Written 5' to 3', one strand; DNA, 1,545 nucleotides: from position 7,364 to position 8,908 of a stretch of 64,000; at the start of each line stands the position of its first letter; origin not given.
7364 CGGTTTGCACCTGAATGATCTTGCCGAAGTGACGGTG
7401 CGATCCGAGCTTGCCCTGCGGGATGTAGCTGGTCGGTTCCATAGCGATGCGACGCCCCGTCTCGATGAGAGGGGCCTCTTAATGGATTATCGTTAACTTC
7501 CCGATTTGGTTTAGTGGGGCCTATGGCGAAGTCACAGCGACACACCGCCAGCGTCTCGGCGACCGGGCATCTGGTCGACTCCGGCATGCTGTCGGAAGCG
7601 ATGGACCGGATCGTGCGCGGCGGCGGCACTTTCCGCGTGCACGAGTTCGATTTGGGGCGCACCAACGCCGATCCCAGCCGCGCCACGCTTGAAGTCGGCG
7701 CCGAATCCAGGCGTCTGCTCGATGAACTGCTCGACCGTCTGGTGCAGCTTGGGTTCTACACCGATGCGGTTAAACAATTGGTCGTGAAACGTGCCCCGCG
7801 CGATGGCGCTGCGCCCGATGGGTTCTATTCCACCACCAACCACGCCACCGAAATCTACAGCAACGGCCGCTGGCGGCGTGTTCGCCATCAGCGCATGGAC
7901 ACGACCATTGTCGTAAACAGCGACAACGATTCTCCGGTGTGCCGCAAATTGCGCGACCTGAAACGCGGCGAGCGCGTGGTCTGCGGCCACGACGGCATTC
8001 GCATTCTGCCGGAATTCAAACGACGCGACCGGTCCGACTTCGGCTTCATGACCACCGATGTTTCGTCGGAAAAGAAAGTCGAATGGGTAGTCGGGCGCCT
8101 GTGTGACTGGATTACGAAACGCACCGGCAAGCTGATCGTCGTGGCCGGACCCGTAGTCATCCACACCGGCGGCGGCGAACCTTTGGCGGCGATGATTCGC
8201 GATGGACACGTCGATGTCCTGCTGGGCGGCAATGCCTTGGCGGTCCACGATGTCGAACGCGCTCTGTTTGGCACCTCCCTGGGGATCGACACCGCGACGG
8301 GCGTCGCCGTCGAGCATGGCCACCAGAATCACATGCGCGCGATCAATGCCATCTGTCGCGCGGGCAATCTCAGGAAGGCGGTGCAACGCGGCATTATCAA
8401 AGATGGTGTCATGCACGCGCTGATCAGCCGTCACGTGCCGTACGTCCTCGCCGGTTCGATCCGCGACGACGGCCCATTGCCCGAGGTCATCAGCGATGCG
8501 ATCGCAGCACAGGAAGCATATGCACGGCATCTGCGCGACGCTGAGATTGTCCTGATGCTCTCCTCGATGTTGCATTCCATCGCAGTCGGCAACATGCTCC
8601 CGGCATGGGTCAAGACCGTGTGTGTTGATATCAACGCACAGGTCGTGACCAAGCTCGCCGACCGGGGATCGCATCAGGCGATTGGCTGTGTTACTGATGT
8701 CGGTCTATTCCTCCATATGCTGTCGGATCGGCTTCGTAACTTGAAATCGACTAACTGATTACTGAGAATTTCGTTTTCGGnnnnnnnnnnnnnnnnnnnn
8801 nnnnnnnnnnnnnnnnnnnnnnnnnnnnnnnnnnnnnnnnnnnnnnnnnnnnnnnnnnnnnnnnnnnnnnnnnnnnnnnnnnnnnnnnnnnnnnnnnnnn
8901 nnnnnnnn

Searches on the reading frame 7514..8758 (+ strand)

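Call 71: search_protein_families(library=pfam, proteins=[window:7514-8758:+], max_evalue=0.00001)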
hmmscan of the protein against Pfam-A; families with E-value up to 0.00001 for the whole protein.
window:7514-8758:+ (414 aa): 3 families
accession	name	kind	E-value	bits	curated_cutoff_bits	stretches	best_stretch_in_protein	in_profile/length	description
PF21570.3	ArgZ-like_C_2nd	-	1e-93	313.3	27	1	200-403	10-213/213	Arginine dihydrolase ArgZ-like, C-terminal, Rossmann fold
PF04455.17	Saccharop_dh_N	-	7e-28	97.4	23.5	1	13-110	3-100/100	LOR/SDH bifunctional enzyme conserved region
PF21571.2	ArgZ-like_C_1st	-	1.6e-26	92.5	27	1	112-193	2-84/84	Arginine dihydrolase ArgZ-like, C-terminal, first region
